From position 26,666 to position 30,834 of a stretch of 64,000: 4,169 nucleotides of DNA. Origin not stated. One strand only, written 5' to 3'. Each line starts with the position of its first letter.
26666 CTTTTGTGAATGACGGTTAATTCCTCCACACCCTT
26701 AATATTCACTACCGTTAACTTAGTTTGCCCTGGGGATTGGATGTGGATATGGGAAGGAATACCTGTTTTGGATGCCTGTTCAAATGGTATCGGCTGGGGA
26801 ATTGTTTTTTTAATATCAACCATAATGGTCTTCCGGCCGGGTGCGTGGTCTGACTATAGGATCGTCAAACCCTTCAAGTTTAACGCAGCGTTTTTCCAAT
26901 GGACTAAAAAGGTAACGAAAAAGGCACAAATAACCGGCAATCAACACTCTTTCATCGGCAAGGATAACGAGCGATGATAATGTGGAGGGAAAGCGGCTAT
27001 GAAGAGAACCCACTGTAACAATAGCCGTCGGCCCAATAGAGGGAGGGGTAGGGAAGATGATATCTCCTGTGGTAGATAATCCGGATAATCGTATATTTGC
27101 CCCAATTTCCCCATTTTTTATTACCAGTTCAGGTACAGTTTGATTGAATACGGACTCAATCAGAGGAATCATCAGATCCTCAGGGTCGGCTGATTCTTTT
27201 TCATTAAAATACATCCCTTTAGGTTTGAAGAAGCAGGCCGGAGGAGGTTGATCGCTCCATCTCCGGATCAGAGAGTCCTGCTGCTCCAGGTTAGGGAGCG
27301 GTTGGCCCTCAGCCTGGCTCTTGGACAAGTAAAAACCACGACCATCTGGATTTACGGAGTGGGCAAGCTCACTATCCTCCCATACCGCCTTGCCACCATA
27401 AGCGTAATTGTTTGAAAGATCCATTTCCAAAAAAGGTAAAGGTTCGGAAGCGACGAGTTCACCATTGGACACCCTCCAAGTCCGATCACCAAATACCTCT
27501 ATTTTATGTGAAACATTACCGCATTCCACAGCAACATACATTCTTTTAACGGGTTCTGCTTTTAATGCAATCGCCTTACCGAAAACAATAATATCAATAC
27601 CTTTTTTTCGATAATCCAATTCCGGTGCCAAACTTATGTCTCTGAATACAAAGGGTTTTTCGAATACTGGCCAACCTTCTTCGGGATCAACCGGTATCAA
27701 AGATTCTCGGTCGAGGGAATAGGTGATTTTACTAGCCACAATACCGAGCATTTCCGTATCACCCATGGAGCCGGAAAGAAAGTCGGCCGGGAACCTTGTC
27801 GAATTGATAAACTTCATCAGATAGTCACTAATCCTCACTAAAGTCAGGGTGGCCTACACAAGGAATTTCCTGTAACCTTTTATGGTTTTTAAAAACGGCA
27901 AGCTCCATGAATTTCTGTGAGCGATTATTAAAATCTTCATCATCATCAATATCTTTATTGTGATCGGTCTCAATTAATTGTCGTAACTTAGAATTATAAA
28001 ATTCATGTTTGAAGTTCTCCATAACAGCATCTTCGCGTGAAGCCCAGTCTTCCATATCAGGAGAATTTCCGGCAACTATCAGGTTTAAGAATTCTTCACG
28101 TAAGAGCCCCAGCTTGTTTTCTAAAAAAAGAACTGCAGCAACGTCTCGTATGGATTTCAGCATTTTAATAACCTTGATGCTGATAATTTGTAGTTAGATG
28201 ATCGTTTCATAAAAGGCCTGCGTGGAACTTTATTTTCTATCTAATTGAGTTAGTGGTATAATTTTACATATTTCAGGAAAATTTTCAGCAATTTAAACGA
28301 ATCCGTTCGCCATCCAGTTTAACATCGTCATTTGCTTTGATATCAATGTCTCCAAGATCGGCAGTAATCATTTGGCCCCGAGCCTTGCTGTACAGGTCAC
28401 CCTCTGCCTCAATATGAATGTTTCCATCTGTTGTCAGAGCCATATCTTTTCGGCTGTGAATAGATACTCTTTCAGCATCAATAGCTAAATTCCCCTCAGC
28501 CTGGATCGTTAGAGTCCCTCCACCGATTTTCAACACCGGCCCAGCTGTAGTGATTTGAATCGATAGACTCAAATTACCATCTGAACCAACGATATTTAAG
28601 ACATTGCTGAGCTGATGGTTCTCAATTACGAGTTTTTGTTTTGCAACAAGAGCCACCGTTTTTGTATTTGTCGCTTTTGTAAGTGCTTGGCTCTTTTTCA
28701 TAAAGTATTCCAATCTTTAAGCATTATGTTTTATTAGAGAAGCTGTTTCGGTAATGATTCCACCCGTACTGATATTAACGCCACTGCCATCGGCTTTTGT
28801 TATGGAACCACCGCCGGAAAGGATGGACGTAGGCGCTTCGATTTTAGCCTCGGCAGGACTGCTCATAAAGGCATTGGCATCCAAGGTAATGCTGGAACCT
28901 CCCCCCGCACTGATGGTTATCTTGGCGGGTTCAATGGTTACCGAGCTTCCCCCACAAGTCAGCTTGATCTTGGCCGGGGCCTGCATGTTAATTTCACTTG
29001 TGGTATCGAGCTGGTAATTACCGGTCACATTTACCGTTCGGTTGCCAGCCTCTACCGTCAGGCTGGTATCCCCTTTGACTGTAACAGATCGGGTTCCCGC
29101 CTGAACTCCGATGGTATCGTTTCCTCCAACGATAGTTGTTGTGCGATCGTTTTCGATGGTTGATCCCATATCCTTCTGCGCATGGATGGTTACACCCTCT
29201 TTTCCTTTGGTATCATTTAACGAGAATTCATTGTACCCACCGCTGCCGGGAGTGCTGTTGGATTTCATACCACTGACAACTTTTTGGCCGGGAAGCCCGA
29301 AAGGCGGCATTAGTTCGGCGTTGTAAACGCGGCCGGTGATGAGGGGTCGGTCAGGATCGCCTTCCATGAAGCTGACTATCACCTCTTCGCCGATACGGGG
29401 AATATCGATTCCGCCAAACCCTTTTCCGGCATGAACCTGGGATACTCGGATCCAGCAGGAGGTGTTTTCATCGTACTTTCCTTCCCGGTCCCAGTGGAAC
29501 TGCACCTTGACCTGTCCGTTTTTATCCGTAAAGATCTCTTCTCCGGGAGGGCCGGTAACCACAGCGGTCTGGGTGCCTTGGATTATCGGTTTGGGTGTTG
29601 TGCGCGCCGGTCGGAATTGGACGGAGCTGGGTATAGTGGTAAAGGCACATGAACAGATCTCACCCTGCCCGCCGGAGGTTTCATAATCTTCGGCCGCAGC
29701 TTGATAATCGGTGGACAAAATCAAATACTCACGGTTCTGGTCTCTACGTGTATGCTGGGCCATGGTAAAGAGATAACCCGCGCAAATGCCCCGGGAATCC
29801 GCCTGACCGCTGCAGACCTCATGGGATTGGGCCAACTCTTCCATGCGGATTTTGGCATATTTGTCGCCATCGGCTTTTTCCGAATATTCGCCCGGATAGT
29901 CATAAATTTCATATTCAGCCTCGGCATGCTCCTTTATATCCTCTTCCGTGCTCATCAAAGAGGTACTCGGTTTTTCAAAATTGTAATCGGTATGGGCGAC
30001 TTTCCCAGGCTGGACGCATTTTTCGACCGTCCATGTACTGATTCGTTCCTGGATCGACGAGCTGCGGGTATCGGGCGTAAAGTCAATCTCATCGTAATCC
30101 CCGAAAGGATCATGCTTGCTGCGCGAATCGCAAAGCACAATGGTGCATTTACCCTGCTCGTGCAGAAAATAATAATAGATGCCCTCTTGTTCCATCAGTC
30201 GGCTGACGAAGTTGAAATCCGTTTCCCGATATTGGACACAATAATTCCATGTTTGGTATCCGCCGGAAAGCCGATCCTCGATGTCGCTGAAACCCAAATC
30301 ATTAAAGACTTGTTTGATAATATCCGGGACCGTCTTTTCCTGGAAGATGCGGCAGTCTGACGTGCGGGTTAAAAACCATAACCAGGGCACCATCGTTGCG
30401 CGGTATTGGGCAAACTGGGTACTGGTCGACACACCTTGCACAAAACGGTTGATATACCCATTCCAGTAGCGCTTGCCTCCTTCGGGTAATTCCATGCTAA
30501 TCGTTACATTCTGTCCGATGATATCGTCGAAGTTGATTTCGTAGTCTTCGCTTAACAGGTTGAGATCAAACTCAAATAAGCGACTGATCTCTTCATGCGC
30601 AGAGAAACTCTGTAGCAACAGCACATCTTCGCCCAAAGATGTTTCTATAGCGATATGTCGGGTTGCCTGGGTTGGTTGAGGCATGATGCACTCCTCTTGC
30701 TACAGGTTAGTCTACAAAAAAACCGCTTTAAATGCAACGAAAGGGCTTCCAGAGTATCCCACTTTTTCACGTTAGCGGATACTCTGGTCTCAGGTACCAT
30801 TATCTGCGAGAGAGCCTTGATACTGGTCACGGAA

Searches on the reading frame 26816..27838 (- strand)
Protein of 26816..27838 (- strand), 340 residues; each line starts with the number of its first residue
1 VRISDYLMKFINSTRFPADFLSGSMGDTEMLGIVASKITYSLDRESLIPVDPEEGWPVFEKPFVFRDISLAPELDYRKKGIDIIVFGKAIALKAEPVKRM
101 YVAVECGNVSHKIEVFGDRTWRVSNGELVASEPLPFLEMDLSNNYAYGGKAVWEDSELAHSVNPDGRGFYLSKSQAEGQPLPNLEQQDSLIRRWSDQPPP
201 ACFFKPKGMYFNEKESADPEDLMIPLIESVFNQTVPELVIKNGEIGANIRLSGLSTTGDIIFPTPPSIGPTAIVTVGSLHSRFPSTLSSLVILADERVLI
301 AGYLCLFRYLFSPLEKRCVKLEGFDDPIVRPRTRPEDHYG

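Call 4: search_protein_families(library=pfam, proteins=[window:26816-27838:-], max_evalue=1)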
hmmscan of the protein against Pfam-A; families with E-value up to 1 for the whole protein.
window:26816-27838:- (340 aa): 1 family
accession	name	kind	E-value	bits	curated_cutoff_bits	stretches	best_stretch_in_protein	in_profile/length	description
PF09937.14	DUF2169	-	4e-34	118.8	25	1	33-203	7-180/294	Uncharacterized protein conserved in bacteria (DUF2169)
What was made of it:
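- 26816..27838 (-): DUF2169 protein a (340 aa, TvpA-like). It matches only the N-terminal ~180 positions of the Pfam model. PF09937, E 4e-34, profile positions 7-180 of 294 (call 4).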

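Call 5: search_protein_families(library=ncbifam, proteins=[window:26816-27838:-], max_evalue=1)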
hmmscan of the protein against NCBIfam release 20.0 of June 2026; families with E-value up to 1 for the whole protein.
window:26816-27838:- (340 aa): 0 families

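Call 36: search_dna_similar(query=window:26816-27838:-, collection=plasmids, mode=protein, max_rows=25, rows=spread)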
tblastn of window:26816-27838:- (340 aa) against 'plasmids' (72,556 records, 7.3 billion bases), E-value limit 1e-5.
Records with a match: 91; places in all: 91; records where one place covers at least 80% of the query: 5.
Best place of each record, by identity: <60% 91.
By first word of the organism name: Ralstonia 47; Rhizobium 29; Sinorhizobium 4; Burkholderia 3; Paracoccus 2; Caballeronia 2; Robbsia 1; Gemmatirosa 1; Candidatus 1; Pseudosulfitobacter 1.
By predicted mobility (MOB-suite, as given by PLSDB): mobilizable 45; non-mobilizable 27; conjugative 19.
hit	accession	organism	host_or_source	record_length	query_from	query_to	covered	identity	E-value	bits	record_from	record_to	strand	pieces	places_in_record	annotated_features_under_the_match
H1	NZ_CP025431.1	Paracoccus zhejiangensis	single cell,sludge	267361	8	300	86%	26.6%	6e-12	74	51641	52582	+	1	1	DUF2169 domain-containing protein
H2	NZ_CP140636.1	Rhizobium indigoferae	Indigofera amblyantha,Pure culture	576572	8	273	78%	26.8%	8e-12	74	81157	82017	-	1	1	DUF2169 domain-containing protein | tagF: type VI secretion system-associated protein TagF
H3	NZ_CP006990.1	Rhizobium etli bv. mimosae str. IE4771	Phaseolus vulgaris,whole organism,nodule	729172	7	273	79%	25.2%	2e-10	69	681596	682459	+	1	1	DUF2169 domain-containing protein | tagF: type VI secretion system-associated protein TagF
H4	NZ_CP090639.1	Burkholderia contaminans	pharmaceutical solution,pharmaceutical ...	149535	4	203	59%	30.8%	9e-9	64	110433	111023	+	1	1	DUF2169 domain-containing protein | hypothetical protein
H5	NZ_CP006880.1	Rhizobium gallicum bv. gallicum R602sp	Phaseolus vulgaris,whole ...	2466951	2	192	56%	30.3%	6e-13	77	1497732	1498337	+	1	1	record has no annotation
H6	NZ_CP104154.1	Rhizobium sophoriradicis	Phaseolus vulgaris,cell culture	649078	8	192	54%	29.7%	2e-12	76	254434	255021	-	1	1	DUF2169 domain-containing protein | tagF: type VI secretion system-associated protein TagF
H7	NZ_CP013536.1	Rhizobium phaseoli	Phaseolus vulgaris,Whole ...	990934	7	192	55%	28.6%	4e-9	66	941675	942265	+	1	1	DUF2169 domain-containing protein | tagF: type VI secretion system-associated protein TagF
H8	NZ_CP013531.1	Rhizobium phaseoli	Phaseolus vulgaris,Whole ...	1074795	7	192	55%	28.6%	4e-9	66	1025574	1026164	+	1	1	record has no annotation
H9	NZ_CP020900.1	Rhizobium phaseoli Brasil 5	Phaseolus vulgaris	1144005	7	192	55%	28.6%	5e-9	66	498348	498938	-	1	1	record has no annotation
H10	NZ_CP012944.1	Ralstonia solanacearum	Cucumis sativus,cell culture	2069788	33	237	60%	25.2%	1e-7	61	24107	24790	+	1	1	none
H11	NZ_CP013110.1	Sinorhizobium americanum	Vachellia farnesiana,cell culture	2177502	7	192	55%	27.6%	1e-9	67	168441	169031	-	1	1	record has no annotation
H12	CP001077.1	Rhizobium etli CIAT 652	-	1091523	8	192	54%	27.3%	3e-8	63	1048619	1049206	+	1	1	hypothetical conserved protein (x2)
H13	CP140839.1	Rhizobium beringeri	Trifolium pratense,whole organism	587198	7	192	55%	27.1%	1e-8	64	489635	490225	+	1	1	DUF2169 domain-containing protein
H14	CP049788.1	Ralstonia solanacearum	whole organism,isolated from the ...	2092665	78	237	47%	26.8%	5e-7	59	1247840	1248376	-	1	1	DUF2169 domain-containing protein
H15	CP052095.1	Ralstonia solanacearum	tomato,cell culture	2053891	78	237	47%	26.8%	5e-7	59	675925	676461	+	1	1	none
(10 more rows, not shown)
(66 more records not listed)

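Call 38: get_annotated_region(hit=H1, flank=6000)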
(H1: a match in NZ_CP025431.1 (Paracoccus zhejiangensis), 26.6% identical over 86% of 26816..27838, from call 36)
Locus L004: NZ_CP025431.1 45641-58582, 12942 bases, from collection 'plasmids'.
description: Paracoccus zhejiangensis strain J6 plasmid pPZ01, complete sequence
organism: Paracoccus zhejiangensis (NCBI taxid 1077935)
taxonomy: Bacteria; Pseudomonadota; Alphaproteobacteria; Rhodobacterales; Paracoccaceae; Paracoccus; Paracoccus zhejiangensis
host: -; source: single cell,sludge; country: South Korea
typing (MOB-suite, as given by PLSDB): non-mobilizable
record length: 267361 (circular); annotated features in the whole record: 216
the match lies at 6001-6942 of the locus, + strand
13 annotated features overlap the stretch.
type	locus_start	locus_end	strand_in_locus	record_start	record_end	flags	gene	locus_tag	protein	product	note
CDS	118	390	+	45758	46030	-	-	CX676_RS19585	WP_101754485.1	hypothetical protein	-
CDS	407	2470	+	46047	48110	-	-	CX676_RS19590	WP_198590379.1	caspase family protein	GO:0006508 - proteolysis [Evidence IEA]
CDS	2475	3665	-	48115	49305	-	-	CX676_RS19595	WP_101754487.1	nucleotide sugar dehydrogenase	GO:0000271 - polysaccharide biosynthetic process [Evidence IEA]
CDS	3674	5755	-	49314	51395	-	-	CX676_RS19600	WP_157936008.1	serine/threonine-protein kinase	GO:0006468 - protein phosphorylation [Evidence IEA]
CDS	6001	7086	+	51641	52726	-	-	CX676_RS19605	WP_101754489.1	DUF2169 domain-containing protein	-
CDS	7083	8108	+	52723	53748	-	-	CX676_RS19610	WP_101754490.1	beta-ketoacyl synthase N-terminal-like domain-containing protein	-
CDS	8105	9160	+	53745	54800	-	-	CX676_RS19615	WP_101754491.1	DUF4150 domain-containing protein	-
CDS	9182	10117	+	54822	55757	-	-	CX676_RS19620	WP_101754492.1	hypothetical protein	-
CDS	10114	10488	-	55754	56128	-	-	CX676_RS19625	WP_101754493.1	hypothetical protein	-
CDS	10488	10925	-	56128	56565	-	-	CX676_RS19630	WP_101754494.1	DUF6484 domain-containing protein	-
CDS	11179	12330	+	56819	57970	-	-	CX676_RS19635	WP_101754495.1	type VI secretion system ImpA family N-terminal domain-containing protein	-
CDS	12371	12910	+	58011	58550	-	tssB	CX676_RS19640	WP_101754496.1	type VI secretion system contractile sheath small subunit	GO:0033103 - protein secretion by the type VI secretion system [Evidence IEA]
CDS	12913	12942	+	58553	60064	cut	tssC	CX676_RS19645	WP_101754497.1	type VI secretion system contractile sheath large subunit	GO:0033103 - protein secretion by the type VI secretion system [Evidence IEA]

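Call 39: get_annotated_region(hit=H2, flank=6000)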
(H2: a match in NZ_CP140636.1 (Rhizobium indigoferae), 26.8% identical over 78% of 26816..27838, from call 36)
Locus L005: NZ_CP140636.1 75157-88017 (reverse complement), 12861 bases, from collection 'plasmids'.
description: Rhizobium indigoferae strain CIP 108029 plasmid pRinCIP108029b, complete sequence
organism: Rhizobium indigoferae (NCBI taxid 158891)
taxonomy: Bacteria; Pseudomonadota; Alphaproteobacteria; Hyphomicrobiales; Rhizobiaceae; Rhizobium; Rhizobium indigoferae
host: -; source: Indigofera amblyantha,Pure culture; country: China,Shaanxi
typing (MOB-suite, as given by PLSDB): mobilizable; relaxase MOBQ
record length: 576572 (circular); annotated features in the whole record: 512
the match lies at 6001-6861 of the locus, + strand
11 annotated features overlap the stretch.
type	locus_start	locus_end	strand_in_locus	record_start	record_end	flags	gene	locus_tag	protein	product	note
CDS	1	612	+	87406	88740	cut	tssK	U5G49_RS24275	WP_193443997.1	type VI secretion system baseplate subunit TssK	GO:0033103 - protein secretion by the type VI secretion system [Evidence IEA]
CDS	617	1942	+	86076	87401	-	icmH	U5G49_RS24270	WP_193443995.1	type IVB secretion system protein IcmH/DotU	-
CDS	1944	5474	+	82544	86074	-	tssM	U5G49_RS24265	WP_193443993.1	type VI secretion system membrane subunit TssM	GO:0033103 - protein secretion by the type VI secretion system [Evidence IEA]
CDS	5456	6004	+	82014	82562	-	tagF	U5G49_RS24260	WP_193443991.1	type VI secretion system-associated protein TagF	-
CDS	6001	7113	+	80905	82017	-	-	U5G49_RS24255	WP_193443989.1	DUF2169 domain-containing protein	-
CDS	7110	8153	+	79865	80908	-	-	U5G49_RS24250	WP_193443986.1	beta-ketoacyl synthase N-terminal-like domain-containing protein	-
CDS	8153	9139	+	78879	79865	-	-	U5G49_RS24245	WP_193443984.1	DUF4150 domain-containing protein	-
CDS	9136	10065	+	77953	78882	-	-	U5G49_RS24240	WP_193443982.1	hypothetical protein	-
CDS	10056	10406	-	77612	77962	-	-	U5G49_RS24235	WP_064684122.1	hypothetical protein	-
CDS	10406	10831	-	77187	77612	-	-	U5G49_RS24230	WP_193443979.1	DUF6484 domain-containing protein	-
CDS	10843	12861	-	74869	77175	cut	tssI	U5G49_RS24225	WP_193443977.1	type VI secretion system tip protein VgrG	GO:0033103 - protein secretion by the type VI secretion system [Evidence IEA]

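Call 40: get_annotated_region(hit=H4, flank=6000)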
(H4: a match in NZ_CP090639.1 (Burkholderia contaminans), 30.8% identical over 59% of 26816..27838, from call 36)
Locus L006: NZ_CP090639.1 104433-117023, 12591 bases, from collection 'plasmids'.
description: Burkholderia contaminans strain FFI45 plasmid unnamed2, complete sequence
organism: Burkholderia contaminans (NCBI taxid 488447)
taxonomy: Bacteria; Pseudomonadota; Betaproteobacteria; Burkholderiales; Burkholderiaceae; Burkholderia; Burkholderia contaminans
host: -; source: pharmaceutical solution,pharmaceutical solution; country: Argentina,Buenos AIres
typing (MOB-suite, as given by PLSDB): conjugative; relaxase MOBH; mating-pair formation MPF_T
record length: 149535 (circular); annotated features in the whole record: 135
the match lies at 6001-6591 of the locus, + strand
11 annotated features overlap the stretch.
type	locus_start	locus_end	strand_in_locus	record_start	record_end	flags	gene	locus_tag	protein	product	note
CDS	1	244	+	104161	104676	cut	-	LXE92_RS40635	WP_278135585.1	hypothetical protein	-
CDS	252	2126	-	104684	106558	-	tssF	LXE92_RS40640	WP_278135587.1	type VI secretion system baseplate subunit TssF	GO:0033103 - protein secretion by the type VI secretion system [Evidence IEA]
CDS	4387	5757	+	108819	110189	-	-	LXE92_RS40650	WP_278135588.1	hypothetical protein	-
CDS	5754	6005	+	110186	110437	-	-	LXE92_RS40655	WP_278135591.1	hypothetical protein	-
CDS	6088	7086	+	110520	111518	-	-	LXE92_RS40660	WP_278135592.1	DUF2169 domain-containing protein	-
CDS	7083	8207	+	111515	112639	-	-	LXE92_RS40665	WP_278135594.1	beta-ketoacyl synthase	-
CDS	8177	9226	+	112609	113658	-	-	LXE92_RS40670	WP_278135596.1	DUF4150 domain-containing protein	-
CDS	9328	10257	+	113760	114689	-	-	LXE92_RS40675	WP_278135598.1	type VI immunity family protein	-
CDS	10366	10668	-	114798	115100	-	-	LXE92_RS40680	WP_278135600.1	H-NS histone family protein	-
CDS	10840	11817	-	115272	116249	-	-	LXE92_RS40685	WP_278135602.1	DUF4238 domain-containing protein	-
CDS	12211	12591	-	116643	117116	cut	-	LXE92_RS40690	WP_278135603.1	hypothetical protein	-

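Call 44: get_annotated_region(hit=H14, flank=7000)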
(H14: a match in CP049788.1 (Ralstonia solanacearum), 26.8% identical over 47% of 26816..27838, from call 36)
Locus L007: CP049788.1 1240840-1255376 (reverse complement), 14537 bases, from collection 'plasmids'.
description: Ralstonia solanacearum strain B2 plasmid unnamed, complete sequence
organism: Ralstonia solanacearum (NCBI taxid 305)
taxonomy: Bacteria; Pseudomonadota; Betaproteobacteria; Burkholderiales; Burkholderiaceae; Ralstonia; Ralstonia solanacearum
host: -; source: whole organism,isolated from the tobacco substrate; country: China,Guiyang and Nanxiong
typing (MOB-suite, as given by PLSDB): non-mobilizable
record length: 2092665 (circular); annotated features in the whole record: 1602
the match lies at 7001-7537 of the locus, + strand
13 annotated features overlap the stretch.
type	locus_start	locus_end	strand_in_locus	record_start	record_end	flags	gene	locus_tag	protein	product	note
CDS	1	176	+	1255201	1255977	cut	-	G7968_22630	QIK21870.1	queuosine precursor transporter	-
CDS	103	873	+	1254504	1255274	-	-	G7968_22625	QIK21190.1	phosphohydrolase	-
CDS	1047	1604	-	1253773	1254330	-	-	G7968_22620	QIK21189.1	hypothetical protein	-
CDS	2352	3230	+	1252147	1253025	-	-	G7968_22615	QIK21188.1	DUF4124 domain-containing protein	-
CDS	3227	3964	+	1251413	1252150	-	-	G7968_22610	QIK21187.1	ankyrin repeat domain-containing protein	-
CDS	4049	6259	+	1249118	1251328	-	tssI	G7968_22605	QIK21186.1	type VI secretion system tip protein VgrG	-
CDS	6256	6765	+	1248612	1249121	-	-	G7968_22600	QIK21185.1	hypothetical protein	-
CDS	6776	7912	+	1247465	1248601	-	-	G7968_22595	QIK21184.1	DUF2169 domain-containing protein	-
CDS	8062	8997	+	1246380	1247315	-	-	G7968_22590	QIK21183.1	hypothetical protein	-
CDS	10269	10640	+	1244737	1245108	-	-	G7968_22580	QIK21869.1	hypothetical protein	-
CDS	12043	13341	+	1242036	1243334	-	-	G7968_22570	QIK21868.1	hypothetical protein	-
CDS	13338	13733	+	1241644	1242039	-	-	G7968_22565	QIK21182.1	thioredoxin family protein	-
CDS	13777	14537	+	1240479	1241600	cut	-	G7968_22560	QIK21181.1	hypothetical protein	-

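Call 45: get_annotated_region(hit=H13, flank=7000)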
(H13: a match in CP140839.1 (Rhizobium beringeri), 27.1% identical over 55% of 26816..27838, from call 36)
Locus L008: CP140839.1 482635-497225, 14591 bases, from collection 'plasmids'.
description: Rhizobium beringeri strain TP37 plasmid pRlX4, complete sequence
organism: Rhizobium beringeri (NCBI taxid 3019934)
taxonomy: Bacteria; Pseudomonadota; Alphaproteobacteria; Hyphomicrobiales; Rhizobiaceae; Rhizobium; Rhizobium beringeri
host: -; source: Trifolium pratense,whole organism; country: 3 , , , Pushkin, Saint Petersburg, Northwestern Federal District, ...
typing (MOB-suite, as given by PLSDB): conjugative; relaxase MOBQ; mating-pair formation MPF_T
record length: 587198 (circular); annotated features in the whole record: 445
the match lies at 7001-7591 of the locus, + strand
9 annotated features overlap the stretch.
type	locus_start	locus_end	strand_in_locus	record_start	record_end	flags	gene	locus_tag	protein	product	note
CDS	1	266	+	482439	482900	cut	tssJ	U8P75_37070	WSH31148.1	type VI secretion system lipoprotein TssJ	-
CDS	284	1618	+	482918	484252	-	tssK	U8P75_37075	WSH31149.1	type VI secretion system baseplate subunit TssK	-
CDS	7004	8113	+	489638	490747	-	-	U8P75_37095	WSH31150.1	DUF2169 domain-containing protein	-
CDS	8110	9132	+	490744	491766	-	-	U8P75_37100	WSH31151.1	3-oxoacyl-ACP synthase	-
CDS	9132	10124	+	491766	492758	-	-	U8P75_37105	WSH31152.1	DUF4150 domain-containing protein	-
CDS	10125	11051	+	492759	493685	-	-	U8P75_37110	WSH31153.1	hypothetical protein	-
CDS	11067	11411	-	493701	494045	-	-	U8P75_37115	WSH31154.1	hypothetical protein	-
CDS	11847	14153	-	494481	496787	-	tssI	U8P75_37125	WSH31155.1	type VI secretion system tip protein TssI/VgrG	-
CDS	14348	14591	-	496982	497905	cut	-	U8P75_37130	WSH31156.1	glycosyltransferase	-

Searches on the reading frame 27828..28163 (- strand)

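Call 4: search_protein_families(library=pfam, proteins=[window:27828-28163:-], max_evalue=1)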
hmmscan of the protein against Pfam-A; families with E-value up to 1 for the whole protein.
window:27828-28163:- (111 aa): 0 families

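Call 5: search_protein_families(library=ncbifam, proteins=[window:27828-28163:-], max_evalue=1)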
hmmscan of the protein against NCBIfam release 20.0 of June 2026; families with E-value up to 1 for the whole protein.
window:27828-28163:- (111 aa): 2 families
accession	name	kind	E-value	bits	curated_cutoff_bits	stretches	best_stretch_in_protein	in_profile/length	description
NF002695.0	PRK02487.1-4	equivalog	0.039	13.6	282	1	29-61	60-92/165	heme-degrading domain-containing protein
NF002696.0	PRK02487.1-5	equivalog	0.079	12.3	146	1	30-65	61-96/160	heme-degrading domain-containing protein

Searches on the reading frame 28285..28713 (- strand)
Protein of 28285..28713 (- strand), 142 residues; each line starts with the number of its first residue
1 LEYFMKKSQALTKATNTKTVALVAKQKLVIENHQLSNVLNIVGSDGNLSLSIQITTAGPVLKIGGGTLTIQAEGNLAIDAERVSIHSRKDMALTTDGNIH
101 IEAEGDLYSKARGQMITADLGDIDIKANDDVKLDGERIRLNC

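Call 4: search_protein_families(library=pfam, proteins=[window:28285-28713:-], max_evalue=1)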
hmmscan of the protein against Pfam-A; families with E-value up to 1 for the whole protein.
window:28285-28713:- (142 aa): 6 families
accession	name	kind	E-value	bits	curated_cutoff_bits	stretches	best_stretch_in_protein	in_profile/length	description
PF12059.13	DUF3540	-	0.00017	22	27.9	1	67-118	61-114/199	Protein of unknown function (DUF3540)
PF10106.14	DUF2345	-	0.00069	19.9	30.7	1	44-136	58-143/151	Uncharacterized protein conserved in bacteria (DUF2345)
PF14262.12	Cthe_2159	-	0.009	15.8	25.8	1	60-129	138-203/262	Carbohydrate-binding domain-containing protein Cthe_2159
PF23981.1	DUF7305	-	0.11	12.9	27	1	60-108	64-112/185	Domain of unknown function (DUF7305)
PF17803.7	Cadherin_4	-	0.18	12.8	25.1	1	22-75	23-68/71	Bacterial cadherin-like domain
PF05594.20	Fil_haemagg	-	0.54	11.4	21.5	0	14-76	14-68/72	Haemagglutinin repeat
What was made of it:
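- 28285..28713 (-): p142: small beta-prism protein resembling the VgrG C-terminal prism (TvpC-like). Sub-threshold DUF3540 (E 1.7e-4) and DUF2345 (E 6.9e-4) hits (call 4).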

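Call 5: search_protein_families(library=ncbifam, proteins=[window:28285-28713:-], max_evalue=1)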
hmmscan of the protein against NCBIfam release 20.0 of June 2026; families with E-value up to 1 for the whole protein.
window:28285-28713:- (142 aa): 1 family
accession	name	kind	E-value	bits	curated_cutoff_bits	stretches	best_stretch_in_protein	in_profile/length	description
NF041249.1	T6SS_TssI_Fran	equivalog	0.0057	16.6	100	1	51-130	76-152/163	type VI secretion system tip protein TssI/VgrG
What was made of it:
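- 28285..28713 (-): Weak hit to the Francisella VgrG model (call 5).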

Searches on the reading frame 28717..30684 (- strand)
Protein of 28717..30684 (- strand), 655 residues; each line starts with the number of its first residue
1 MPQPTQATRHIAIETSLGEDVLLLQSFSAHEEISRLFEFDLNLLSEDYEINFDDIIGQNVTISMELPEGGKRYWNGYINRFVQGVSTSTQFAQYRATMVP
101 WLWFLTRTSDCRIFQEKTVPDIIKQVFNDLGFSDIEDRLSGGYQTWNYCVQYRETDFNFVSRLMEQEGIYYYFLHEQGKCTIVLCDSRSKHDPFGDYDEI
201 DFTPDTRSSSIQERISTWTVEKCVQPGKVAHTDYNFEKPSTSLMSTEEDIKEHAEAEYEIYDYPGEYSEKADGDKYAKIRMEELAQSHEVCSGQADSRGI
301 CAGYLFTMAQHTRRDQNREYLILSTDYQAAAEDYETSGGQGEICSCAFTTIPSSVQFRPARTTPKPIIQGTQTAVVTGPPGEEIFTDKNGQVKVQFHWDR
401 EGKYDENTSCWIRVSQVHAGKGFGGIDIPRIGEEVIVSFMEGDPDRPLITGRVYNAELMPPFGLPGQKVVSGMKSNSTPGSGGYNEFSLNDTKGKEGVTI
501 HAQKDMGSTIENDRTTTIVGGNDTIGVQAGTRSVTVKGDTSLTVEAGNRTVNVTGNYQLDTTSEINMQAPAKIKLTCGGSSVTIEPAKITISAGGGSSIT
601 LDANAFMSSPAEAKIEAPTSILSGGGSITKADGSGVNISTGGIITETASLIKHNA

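Call 4: search_protein_families(library=pfam, proteins=[window:28717-30684:-], max_evalue=1)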
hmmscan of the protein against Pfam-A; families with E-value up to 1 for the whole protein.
window:28717-30684:- (655 aa): 8 families
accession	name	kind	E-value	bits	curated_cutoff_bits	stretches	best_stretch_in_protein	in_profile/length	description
PF05954.17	Phage_GPD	-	6.1e-106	354.5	30.1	1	30-330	1-302/305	Phage tail baseplate hub (GPD)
PF22178.3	Gp5_trimer_C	-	3e-19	69.7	30.9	1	471-580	1-107/112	Bacteriophage T4 gp5 C-terminal trimerisation domain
PF04717.18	Phage_base_V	-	5.7e-14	52.7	23.8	1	387-454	12-75/75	Type VI secretion system/phage-baseplate injector OB domain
PF10106.14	DUF2345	-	1.7e-07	31.6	30.7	1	496-599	36-140/151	Uncharacterized protein conserved in bacteria (DUF2345)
PF20093.5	DUF6484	-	7.1e-05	23.9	27.6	1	430-453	38-61/61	Domain of unknown function (DUF6484)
PF06280.18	fn3_5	-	0.1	13.7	27.6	0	560-605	41-80/112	Fn3-like domain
PF12059.13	DUF3540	-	0.23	11.8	27.9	1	531-586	61-115/199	Protein of unknown function (DUF3540)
PF06715.18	Gp5_C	-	0.31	11.7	20.4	1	530-553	1-23/24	Gp5 C-terminal repeat (3 copies)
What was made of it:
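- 28717..30684 (-): VgrG (655 aa) with no C-terminal effector domain. Phage_GPD 6e-106, Phage_base_V and Gp5_trimer_C (call 4).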
